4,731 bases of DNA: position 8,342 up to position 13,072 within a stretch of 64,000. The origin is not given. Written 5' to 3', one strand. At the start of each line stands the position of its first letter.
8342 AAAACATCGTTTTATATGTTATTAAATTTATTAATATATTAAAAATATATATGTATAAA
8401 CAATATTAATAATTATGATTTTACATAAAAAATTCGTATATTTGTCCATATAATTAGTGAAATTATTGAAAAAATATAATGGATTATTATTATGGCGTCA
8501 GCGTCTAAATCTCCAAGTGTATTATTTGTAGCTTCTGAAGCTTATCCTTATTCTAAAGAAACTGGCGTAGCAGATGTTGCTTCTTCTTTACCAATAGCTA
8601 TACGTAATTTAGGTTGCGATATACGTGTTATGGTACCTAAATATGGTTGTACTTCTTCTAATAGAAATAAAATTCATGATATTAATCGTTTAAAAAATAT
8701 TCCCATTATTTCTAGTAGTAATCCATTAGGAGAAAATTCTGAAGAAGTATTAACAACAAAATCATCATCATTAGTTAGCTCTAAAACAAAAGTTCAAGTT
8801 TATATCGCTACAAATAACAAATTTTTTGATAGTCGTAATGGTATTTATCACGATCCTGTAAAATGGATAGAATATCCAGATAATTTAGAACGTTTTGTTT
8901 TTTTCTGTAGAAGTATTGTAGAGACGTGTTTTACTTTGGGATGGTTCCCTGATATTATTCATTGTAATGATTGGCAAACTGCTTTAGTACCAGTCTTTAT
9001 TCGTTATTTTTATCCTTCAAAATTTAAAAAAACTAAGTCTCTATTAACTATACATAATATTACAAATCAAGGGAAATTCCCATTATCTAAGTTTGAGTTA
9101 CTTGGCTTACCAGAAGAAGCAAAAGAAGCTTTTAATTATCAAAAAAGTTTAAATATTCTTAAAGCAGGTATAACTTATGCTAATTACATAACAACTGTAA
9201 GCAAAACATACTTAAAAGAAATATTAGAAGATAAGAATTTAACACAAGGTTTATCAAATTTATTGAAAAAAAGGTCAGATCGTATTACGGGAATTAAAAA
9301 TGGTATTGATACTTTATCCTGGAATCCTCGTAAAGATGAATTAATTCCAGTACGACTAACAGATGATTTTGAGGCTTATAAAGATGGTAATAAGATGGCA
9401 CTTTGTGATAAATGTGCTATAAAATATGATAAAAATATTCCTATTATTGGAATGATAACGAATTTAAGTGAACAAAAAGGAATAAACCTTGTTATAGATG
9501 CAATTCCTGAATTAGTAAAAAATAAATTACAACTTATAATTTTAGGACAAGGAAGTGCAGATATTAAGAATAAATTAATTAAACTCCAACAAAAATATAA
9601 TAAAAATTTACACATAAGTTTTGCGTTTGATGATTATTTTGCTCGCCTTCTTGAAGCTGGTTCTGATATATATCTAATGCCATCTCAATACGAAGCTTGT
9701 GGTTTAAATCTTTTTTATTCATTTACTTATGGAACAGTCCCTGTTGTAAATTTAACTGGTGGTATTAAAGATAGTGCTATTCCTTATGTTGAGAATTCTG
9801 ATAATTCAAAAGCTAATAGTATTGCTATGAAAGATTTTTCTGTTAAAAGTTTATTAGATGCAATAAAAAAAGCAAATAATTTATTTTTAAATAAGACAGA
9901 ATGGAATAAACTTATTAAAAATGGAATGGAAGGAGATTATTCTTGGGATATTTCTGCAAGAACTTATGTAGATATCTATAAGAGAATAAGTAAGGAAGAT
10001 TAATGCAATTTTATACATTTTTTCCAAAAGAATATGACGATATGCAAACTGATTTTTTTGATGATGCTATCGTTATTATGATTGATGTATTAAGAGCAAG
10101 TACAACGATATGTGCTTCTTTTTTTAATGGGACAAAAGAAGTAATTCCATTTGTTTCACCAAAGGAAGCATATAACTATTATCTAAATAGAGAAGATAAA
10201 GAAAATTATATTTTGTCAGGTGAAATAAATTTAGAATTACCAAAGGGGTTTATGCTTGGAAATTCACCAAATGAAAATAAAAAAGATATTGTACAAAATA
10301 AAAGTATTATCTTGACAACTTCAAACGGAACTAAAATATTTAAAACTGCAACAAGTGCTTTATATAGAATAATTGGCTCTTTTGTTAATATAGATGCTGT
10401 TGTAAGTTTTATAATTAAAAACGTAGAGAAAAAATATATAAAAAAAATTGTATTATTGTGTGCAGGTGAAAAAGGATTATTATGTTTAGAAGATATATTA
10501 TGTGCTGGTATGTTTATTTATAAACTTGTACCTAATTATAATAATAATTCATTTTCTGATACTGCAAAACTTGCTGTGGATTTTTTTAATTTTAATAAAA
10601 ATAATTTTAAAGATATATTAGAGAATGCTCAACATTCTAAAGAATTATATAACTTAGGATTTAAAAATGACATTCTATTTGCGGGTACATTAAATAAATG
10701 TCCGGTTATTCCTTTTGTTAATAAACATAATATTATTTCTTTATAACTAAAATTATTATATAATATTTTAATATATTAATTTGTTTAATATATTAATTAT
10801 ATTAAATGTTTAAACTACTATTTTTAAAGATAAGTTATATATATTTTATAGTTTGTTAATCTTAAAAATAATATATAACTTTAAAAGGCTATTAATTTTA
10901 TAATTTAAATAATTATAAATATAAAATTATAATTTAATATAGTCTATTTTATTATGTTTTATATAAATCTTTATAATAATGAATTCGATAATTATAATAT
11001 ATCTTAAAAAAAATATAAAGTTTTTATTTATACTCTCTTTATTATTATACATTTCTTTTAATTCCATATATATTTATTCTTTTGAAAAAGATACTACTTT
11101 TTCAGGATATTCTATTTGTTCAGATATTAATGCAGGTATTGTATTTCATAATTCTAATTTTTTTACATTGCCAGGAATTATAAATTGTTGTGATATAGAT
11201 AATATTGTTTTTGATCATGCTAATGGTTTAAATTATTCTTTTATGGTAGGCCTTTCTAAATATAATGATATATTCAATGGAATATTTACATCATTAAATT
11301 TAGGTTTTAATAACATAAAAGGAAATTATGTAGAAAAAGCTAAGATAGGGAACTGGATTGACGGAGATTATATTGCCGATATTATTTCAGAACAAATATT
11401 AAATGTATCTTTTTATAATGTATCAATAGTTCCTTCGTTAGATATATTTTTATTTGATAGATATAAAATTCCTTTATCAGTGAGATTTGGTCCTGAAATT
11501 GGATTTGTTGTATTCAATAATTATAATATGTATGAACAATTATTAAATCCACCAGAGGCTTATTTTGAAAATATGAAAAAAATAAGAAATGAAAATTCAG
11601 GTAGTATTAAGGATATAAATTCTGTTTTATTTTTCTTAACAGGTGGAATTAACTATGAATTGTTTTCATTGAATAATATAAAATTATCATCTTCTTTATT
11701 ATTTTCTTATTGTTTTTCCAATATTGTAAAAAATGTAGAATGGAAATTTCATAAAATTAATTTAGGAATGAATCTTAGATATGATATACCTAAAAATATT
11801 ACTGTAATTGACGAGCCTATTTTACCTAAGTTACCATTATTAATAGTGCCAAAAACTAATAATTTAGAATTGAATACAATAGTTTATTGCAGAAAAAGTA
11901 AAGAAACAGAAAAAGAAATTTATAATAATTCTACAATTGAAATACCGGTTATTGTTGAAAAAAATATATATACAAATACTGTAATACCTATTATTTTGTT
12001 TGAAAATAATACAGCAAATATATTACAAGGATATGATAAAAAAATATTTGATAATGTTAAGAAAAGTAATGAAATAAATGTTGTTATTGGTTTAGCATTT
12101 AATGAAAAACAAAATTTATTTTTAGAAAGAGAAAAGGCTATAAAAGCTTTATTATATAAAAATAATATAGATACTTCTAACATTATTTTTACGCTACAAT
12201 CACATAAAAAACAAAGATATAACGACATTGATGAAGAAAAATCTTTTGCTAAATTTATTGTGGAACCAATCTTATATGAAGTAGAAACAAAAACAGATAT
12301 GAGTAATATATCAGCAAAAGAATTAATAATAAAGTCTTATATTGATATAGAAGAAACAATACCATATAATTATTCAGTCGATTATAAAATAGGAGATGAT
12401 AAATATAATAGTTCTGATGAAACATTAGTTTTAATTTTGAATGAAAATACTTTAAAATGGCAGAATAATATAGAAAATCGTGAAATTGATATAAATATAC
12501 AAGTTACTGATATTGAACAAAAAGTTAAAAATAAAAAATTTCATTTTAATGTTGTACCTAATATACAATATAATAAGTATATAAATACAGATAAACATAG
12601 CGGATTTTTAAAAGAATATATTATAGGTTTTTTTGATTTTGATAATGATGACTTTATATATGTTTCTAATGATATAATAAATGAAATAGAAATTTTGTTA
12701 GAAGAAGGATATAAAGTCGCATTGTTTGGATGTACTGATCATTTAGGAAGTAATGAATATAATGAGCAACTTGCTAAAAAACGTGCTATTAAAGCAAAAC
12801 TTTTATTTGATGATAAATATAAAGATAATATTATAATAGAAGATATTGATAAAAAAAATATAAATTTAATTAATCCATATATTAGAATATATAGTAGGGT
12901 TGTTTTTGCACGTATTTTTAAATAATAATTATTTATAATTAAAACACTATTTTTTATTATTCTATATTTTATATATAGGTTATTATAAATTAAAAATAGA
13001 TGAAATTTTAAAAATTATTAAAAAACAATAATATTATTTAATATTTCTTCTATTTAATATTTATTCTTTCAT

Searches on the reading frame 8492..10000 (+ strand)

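Call 56: search_protein_families(library=pfam, proteins=[window:8492-10000:+], max_evalue=0.0001)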
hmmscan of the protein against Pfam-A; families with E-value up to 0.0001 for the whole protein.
window:8492-10000:+ (503 aa): 3 families
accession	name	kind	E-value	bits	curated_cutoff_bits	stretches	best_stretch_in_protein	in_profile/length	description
PF08323.17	Glyco_transf_5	-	5.1e-70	236.3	22.7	1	10-259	2-238/239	Starch synthase catalytic domain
PF00534.26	Glycos_transf_1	-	3.8e-15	56.3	26.4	1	314-461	13-155/172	Glycosyl transferases group 1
PF13692.12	Glyco_trans_1_4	-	9.4e-10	39.3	27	1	317-428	2-114/142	Glycosyl transferases group 1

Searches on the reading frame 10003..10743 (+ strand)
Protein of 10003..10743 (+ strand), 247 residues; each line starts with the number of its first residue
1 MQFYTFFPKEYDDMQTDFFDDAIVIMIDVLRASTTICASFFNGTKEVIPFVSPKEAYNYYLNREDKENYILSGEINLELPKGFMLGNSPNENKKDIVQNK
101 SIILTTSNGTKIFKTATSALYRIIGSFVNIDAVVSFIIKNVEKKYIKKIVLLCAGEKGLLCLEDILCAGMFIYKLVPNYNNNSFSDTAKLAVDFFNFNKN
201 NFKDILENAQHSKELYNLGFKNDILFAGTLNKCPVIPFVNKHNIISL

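Call 56: search_protein_families(library=pfam, proteins=[window:10003-10743:+], max_evalue=0.0001)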
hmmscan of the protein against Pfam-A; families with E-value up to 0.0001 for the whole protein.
window:10003-10743:+ (247 aa): 1 family
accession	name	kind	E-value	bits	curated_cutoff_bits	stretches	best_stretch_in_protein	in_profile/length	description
PF04029.19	2-ph_phosp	-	2.3e-54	184.4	26.4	1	14-240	7-224/226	2-phosphosulpholactate phosphatase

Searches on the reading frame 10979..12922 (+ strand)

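Call 56: search_protein_families(library=pfam, proteins=[window:10979-12922:+], max_evalue=0.0001)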
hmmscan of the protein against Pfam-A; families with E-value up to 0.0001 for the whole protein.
window:10979-12922:+ (648 aa): 1 family
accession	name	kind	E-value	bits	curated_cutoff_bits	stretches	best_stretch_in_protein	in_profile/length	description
PF00691.25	OmpA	-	9.7e-05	23.1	27.2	0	564-607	14-61/98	OmpA family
